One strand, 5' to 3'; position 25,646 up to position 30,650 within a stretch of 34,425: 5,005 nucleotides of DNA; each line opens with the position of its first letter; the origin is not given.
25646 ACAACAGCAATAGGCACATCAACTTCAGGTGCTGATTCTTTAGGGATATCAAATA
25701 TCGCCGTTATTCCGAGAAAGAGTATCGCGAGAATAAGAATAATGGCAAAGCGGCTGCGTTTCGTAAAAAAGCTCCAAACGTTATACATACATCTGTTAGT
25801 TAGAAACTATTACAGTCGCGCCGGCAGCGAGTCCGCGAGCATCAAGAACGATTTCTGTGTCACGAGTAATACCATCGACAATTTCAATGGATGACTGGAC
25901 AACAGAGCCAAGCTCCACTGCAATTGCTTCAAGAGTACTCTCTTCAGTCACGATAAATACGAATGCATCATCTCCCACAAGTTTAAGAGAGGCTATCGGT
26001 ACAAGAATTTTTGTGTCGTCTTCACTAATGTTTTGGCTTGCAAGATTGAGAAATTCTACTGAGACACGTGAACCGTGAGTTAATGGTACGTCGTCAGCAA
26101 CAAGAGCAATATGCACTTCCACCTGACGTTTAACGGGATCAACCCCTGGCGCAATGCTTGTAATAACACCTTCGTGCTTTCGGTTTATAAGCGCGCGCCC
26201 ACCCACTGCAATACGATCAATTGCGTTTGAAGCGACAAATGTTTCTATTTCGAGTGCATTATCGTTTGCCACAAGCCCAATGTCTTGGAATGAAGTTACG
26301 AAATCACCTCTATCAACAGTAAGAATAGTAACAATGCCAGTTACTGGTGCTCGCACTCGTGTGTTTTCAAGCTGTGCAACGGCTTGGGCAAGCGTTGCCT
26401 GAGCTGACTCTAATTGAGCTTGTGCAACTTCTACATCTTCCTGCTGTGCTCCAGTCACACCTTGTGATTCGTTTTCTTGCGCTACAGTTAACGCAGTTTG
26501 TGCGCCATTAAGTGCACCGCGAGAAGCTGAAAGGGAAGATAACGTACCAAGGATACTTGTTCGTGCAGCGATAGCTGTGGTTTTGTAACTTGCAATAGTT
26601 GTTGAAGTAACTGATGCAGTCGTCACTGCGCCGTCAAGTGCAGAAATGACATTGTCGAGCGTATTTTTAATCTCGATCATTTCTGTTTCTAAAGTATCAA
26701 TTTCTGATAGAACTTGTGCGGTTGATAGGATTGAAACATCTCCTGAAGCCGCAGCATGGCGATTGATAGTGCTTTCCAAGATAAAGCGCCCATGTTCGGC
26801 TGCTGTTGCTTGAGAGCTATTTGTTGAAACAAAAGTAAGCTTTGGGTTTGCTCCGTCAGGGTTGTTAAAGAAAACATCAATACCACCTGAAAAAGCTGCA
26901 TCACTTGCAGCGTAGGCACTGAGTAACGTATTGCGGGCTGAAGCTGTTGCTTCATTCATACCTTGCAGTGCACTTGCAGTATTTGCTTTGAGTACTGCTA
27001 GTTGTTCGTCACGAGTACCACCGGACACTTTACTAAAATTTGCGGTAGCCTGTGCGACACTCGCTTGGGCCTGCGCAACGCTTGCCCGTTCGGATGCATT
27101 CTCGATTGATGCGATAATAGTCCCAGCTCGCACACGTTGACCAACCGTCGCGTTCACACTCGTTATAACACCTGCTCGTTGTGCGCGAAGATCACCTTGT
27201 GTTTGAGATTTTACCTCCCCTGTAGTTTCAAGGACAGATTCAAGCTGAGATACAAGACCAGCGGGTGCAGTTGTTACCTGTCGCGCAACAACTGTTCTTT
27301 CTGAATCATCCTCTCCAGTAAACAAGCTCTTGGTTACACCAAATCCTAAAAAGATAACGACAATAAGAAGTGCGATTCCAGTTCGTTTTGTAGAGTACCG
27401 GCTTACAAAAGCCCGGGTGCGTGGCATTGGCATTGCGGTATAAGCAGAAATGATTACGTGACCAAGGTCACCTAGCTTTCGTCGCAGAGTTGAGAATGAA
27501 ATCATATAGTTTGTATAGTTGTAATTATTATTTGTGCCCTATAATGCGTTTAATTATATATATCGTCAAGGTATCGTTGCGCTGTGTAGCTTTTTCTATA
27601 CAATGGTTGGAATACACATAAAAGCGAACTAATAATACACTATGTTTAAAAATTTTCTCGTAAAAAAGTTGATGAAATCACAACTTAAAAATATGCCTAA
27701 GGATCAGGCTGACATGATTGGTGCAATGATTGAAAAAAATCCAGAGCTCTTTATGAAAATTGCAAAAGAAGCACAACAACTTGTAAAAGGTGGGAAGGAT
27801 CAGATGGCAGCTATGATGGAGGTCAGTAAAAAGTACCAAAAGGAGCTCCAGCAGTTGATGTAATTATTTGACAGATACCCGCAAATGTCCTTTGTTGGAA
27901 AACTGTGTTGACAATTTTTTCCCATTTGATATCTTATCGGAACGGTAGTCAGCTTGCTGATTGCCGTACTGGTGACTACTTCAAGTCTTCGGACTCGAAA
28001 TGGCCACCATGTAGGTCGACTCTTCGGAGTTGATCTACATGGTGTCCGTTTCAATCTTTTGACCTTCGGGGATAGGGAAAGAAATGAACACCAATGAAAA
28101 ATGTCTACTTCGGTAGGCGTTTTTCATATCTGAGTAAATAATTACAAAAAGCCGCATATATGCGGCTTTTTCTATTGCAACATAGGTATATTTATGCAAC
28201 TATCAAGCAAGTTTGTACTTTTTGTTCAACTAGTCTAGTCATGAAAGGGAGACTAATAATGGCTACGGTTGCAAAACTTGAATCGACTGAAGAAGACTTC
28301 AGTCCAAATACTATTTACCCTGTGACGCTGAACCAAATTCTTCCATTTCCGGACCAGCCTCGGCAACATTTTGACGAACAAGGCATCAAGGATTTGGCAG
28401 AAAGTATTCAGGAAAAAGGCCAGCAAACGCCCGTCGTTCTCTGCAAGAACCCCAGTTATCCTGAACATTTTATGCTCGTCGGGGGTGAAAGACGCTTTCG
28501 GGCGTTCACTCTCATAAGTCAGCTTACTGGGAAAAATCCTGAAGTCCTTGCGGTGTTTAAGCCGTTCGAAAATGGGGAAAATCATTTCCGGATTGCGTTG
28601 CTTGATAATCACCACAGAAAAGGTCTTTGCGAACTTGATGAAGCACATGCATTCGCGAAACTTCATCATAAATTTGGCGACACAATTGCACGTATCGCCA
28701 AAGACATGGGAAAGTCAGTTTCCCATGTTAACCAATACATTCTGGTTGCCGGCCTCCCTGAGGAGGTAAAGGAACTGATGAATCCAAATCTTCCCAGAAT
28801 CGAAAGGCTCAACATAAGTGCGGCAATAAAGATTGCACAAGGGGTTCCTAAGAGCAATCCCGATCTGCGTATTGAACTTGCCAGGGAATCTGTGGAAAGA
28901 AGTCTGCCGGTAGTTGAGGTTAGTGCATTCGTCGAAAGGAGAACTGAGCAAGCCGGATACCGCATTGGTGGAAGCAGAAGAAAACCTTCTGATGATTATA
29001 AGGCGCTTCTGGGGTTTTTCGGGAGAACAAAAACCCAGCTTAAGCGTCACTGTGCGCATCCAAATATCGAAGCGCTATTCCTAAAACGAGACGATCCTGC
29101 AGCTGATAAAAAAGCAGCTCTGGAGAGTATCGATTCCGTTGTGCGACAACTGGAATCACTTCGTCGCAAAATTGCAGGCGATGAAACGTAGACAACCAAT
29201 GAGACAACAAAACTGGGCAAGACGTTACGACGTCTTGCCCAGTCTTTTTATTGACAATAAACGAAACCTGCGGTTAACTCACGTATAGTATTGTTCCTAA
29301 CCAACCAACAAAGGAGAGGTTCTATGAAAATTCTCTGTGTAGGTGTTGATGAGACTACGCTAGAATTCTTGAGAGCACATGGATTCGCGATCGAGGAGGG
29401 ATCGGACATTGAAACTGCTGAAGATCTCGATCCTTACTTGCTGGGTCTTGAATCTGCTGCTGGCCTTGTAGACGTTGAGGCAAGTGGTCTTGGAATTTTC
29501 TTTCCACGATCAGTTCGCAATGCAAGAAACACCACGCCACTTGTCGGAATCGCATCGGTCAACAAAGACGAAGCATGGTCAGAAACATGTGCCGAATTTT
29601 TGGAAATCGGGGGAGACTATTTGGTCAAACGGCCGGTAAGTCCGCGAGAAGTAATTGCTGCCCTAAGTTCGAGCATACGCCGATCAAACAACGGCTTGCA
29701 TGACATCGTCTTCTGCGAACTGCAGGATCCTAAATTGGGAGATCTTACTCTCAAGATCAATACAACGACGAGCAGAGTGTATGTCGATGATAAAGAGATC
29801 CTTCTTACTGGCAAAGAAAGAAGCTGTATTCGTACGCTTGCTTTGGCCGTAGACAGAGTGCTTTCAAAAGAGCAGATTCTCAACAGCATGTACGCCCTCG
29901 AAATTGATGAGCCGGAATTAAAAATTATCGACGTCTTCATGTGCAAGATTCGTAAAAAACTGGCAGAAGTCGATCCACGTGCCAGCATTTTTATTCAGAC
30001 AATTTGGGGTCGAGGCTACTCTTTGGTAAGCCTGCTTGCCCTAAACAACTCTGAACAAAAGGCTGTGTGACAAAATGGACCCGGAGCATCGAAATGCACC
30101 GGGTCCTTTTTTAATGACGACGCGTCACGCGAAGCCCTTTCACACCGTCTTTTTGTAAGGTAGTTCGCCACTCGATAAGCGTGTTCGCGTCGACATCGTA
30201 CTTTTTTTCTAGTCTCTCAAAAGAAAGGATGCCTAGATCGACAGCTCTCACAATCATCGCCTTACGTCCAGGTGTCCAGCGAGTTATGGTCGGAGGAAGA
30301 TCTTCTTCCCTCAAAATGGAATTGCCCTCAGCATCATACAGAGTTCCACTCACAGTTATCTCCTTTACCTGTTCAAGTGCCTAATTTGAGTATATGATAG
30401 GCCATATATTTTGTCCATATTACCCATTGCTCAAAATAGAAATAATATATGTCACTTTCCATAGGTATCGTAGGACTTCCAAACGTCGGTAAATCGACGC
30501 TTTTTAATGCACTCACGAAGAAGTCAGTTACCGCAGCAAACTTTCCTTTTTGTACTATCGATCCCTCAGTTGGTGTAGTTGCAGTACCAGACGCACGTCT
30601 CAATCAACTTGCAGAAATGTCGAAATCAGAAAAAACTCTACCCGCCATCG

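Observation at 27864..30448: sRNA candidate, ParB-like, CtrA-like and SciP-like units form a compact 2.5-kb module that may be an insertion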

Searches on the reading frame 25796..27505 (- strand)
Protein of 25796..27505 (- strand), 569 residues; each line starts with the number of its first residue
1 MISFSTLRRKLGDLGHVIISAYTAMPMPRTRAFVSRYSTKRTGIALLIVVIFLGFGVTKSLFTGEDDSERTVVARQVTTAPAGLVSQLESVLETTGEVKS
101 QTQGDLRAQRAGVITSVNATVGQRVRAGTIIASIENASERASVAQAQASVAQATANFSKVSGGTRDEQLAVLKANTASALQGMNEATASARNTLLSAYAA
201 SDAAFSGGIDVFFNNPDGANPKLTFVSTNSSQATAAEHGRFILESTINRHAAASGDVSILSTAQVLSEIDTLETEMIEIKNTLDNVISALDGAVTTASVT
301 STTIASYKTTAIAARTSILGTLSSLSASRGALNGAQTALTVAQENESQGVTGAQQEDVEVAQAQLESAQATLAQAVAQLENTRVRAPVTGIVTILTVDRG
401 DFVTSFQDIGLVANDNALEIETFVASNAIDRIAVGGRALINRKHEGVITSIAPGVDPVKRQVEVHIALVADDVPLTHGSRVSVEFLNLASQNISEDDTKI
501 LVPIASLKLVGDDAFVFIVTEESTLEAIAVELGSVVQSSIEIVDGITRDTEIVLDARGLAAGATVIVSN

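Call 7: search_protein_families(library=pfam, proteins=[window:25796-27505:-], max_evalue=0.01)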
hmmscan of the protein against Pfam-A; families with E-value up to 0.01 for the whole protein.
window:25796-27505:- (569 aa): 4 families
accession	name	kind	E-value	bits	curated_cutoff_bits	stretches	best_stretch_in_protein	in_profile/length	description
PF13437.12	HlyD_3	-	5.2e-15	56.5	22.2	2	384-474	2-102/106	HlyD family secretion protein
PF16576.10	HlyD_D23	-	1.4e-09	38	30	2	332-470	56-203/214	Barrel-sandwich domain of CusB or HlyD membrane-fusion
PF13533.13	Biotin_lipoyl_2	-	3.7e-05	23.9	29.8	1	111-135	8-32/32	Biotin-lipoyl like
PF00364.28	Biotin_lipoyl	-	0.00033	20.8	22.1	0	105-134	44-73/73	Biotin-requiring enzyme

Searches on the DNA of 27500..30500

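Call 10: search_rna_families(source=window, start=27500, end=30500, threshold=evalue, max_evalue=10, show_alignments=2)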
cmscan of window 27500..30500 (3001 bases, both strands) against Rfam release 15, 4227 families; matches with E-value up to 10: 24.
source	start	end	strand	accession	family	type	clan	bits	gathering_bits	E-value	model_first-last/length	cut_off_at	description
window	27989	28174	+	RF02901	AaHKsRNA41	Gene; sRNA;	-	30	97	0.00025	1-187/187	no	Aggregatibacter sRNA 41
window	28084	28173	+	RF00512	Leu_leader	Cis-reg; leader;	-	26.6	50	0.013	1-148/148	no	Leucine operon leader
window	28108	28177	+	RF02059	STnc50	Gene; sRNA;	-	25.7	55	0.24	1-84/84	no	Salmonella enterica sRNA STnc40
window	28089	28167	-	RF03162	TD-2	Gene; sRNA;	CL00124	25.7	48.7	0.69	1-98/98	no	TD-2 RNA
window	28094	28177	+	RF04312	trpB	Cis-reg;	-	24.3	59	2.4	1-107/107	no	trpB ncRNA motif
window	28078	28201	-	RF01770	rimP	Cis-reg; leader;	-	24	47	0.71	1-102/102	no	Gammaprotebacteria rimP leader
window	28105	28175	+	RF00513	Trp_leader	Cis-reg; leader;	-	23.8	41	0.093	1-100/100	no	Tryptophan operon leader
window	28083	28175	+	RF01859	Phe_leader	Cis-reg; leader;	-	22.9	55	1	1-125/125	no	Phenylalanine leader peptide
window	27989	28059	-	RF00833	mir-70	Gene; miRNA;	-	22.2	90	0.48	1-79/79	no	mir-70 microRNA precursor family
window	28115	28225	+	RF01770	rimP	Cis-reg; leader;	-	22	47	1.9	1-102/102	no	Gammaprotebacteria rimP leader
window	28088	28173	+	RF02747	FtrA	Gene; sRNA;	-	21.5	134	6.4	1-111/111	no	Francisella sRNA A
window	28100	28172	+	RF02057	STnc40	Gene; sRNA;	-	21.1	45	2.1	1-70/70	no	Salmonella enterica sRNA STnc40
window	27636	27723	+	RF00536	snoMe28S-Cm3227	Gene; snRNA; snoRNA; CD-box;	-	21.1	43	7.6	1-82/82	no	Small nucleolar RNA Me28S-Cm3227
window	27717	27775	+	RF01284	snoR8a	Gene; snRNA; snoRNA; CD-box;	-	20.7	37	4.1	1-92/92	no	Small nucleolar RNA snoR8a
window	28777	28806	-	RF01338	CRISPR-DR25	Gene; CRISPR;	CL00014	19.3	36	2.4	1-25/25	no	CRISPR RNA direct repeat element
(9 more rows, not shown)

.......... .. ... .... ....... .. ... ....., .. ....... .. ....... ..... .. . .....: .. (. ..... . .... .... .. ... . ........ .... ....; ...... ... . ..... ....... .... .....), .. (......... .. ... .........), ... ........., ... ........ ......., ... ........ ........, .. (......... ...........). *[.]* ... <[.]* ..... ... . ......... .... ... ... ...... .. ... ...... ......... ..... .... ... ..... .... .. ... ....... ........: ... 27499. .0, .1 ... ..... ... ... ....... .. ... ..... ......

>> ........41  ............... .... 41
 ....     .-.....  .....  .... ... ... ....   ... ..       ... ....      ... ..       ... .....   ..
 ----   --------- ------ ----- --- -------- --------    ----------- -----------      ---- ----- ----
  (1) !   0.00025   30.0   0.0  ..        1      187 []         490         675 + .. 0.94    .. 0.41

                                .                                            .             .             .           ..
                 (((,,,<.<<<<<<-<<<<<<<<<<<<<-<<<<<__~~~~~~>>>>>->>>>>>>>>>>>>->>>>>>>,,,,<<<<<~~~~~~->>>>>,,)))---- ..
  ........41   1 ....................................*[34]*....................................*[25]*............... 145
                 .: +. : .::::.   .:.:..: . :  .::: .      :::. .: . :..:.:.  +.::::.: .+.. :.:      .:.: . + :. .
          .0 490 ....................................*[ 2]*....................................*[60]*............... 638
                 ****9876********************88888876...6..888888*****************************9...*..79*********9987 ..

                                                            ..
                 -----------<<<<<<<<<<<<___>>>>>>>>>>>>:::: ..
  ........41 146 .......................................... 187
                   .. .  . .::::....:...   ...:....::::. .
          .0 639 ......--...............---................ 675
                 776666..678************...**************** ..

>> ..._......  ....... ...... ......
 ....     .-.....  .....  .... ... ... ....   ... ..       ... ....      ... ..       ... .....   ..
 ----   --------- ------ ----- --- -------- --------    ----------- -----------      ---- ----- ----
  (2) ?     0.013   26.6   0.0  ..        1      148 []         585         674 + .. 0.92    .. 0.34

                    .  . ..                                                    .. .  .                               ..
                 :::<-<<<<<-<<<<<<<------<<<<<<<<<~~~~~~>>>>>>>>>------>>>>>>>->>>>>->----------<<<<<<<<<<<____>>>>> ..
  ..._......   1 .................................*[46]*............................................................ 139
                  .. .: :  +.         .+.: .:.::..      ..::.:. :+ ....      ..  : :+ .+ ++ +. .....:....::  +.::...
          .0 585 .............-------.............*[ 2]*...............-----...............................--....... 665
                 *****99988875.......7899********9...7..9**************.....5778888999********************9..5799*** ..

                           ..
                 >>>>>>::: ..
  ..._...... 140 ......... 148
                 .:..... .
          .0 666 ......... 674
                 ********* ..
